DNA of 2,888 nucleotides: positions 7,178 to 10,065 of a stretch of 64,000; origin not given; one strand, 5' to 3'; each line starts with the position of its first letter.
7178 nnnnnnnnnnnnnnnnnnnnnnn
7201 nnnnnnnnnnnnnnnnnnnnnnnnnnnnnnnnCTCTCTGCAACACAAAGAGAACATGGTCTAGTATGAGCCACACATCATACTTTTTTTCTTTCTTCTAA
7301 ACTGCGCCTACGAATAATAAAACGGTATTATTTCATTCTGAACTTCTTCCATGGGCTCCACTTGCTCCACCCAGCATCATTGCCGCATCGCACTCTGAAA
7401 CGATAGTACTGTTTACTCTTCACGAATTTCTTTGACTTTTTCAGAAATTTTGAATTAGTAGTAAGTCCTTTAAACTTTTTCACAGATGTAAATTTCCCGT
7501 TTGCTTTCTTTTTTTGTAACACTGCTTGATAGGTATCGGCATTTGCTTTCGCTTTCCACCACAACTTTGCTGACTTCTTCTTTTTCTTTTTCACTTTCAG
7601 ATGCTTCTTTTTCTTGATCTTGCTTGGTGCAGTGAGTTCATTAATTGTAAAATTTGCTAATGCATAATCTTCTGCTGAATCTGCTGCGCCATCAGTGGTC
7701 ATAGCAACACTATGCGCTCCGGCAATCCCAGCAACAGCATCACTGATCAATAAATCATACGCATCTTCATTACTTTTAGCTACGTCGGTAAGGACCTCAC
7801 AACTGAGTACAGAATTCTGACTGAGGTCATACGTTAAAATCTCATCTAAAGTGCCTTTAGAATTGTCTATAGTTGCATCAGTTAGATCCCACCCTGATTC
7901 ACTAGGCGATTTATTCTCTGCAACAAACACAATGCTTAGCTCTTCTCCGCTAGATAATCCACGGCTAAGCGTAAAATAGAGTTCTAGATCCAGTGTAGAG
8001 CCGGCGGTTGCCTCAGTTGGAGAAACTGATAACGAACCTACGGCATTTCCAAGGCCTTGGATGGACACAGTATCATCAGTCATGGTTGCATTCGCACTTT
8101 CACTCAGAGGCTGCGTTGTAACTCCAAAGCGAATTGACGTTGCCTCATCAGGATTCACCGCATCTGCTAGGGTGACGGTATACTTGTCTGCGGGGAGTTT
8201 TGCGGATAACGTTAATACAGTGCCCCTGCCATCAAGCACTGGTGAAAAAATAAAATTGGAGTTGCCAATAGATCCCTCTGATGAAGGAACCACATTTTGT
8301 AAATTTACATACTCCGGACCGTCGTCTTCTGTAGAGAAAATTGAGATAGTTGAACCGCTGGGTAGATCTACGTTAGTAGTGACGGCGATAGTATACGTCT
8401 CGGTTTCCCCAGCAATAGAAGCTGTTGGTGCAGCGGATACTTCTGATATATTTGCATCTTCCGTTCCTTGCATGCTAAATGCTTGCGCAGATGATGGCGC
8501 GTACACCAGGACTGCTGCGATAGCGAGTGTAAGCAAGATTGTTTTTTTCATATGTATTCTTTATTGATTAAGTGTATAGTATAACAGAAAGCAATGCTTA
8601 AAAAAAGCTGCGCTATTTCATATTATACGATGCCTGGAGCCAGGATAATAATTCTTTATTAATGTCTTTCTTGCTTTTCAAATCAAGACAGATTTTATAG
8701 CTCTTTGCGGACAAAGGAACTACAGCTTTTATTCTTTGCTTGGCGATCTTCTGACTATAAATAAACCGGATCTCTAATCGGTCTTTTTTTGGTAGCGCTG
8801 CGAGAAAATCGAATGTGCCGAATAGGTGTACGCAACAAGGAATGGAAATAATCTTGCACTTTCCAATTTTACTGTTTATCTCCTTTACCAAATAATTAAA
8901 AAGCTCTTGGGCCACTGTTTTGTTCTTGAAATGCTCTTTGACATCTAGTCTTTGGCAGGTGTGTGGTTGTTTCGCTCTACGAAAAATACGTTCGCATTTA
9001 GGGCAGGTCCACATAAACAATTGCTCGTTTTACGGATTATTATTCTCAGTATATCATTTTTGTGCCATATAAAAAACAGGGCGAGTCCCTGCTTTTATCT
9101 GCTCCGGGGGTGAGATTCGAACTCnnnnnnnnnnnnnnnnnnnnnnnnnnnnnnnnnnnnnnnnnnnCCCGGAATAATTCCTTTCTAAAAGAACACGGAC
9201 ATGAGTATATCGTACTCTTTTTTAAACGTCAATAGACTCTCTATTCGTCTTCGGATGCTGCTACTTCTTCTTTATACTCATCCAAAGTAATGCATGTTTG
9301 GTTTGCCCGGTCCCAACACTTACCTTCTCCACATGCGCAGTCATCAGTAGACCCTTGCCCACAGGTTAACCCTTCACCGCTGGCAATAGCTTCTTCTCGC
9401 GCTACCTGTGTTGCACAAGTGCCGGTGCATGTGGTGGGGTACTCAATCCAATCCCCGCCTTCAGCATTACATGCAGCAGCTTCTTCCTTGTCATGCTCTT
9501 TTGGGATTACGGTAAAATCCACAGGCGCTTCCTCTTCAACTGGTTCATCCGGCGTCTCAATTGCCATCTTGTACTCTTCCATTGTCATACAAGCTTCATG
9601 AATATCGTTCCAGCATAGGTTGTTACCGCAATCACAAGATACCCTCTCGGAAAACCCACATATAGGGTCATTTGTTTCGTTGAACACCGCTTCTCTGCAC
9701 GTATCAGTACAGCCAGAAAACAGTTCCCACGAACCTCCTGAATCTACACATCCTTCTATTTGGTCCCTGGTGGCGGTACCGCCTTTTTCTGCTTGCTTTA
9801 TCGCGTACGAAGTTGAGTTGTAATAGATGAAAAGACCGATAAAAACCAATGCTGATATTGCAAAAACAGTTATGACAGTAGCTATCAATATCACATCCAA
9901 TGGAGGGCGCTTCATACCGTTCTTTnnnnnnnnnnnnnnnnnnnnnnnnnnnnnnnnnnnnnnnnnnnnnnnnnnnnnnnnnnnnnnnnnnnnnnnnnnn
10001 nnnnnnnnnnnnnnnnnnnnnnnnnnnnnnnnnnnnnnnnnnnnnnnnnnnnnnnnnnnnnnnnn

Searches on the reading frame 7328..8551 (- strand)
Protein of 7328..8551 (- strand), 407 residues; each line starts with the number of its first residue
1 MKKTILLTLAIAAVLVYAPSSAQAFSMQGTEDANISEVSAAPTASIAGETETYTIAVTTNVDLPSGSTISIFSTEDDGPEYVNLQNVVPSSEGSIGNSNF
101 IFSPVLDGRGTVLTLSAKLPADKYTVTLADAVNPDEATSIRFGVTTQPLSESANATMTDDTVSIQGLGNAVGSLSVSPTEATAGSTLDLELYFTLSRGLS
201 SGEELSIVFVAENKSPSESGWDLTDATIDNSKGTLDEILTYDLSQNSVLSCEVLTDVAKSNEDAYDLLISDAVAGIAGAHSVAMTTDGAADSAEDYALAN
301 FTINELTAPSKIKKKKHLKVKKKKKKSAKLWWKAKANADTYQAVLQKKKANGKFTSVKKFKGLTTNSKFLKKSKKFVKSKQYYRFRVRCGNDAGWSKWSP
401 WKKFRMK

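Call 3: search_protein_families(library=pfam, proteins=[window:7328-8551:-], max_evalue=1)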
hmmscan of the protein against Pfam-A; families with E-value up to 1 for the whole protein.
window:7328-8551:- (407 aa): 3 families
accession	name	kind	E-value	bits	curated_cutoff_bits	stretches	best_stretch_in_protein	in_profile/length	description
PF25788.1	Ig_Rha78A_N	-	0.018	15.7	27.4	1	357-406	51-101/105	Rha78A-like, N-terminal immunoglobulin domain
PF02246.21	B1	-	0.1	13.1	25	1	334-370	31-67/69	Protein L b1 domain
PF11777.13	DUF3316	-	0.89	10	24.4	0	270-333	14-78/145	Protein of unknown function (DUF3316)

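Call 4: search_protein_families(library=ncbifam, proteins=[window:7328-8551:-], max_evalue=1)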
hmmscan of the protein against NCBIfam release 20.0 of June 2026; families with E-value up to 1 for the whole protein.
window:7328-8551:- (407 aa): 0 families

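Call 78: search_protein_families(library=padloc, proteins=[window:7328-8551:-], max_evalue=0.01)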
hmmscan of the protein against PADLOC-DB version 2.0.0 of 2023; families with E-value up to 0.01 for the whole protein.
window:7328-8551:- (407 aa): 0 families

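Call 79: search_protein_families(library=phrogs, proteins=[window:7328-8551:-], max_evalue=0.01)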
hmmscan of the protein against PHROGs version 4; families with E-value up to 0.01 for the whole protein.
window:7328-8551:- (407 aa): 0 families

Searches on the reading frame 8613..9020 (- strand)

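Call 3: search_protein_families(library=pfam, proteins=[window:8613-9020:-], max_evalue=1)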
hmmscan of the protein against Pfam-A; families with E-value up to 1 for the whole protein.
window:8613-9020:- (135 aa): 2 families
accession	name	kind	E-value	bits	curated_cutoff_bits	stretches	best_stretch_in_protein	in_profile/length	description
PF18899.5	DUF5655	-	5.5e-06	26.8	24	1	28-133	2-107/109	Domain of unknown function (DUF5655)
PF25159.1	DUF7826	-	0.015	15.5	27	1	21-70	92-141/147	Repeat of unknown function (DUF7826)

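Call 4: search_protein_families(library=ncbifam, proteins=[window:8613-9020:-], max_evalue=1)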
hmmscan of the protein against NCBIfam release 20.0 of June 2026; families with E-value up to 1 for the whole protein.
window:8613-9020:- (135 aa): 0 families

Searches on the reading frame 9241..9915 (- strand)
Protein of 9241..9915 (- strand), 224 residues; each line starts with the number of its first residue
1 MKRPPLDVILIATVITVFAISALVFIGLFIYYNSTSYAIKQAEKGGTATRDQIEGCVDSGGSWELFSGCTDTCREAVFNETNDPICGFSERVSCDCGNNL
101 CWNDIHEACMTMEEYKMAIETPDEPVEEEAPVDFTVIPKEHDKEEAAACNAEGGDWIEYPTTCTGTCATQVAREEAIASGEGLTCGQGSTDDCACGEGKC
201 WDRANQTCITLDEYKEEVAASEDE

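Call 3: search_protein_families(library=pfam, proteins=[window:9241-9915:-], max_evalue=1)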
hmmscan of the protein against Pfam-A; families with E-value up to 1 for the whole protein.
window:9241-9915:- (224 aa): 2 families
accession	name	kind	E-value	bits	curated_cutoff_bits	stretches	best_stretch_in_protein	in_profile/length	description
PF01826.23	TIL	-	0.61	10.7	24.5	0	66-113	7-53/55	Trypsin Inhibitor like cysteine rich domain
PF01607.29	CBM_14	-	0.78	10.4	22.1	0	184-210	20-46/53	Chitin binding Peritrophin-A domain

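Call 4: search_protein_families(library=ncbifam, proteins=[window:9241-9915:-], max_evalue=1)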
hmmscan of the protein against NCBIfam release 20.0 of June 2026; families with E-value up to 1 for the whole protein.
window:9241-9915:- (224 aa): 1 family
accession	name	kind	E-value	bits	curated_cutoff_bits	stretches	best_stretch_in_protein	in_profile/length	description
NF045844.1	BC85_0335_fam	subfamily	0.13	11.9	65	1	8-41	2-35/215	BC85_0335 family putative methyltransferase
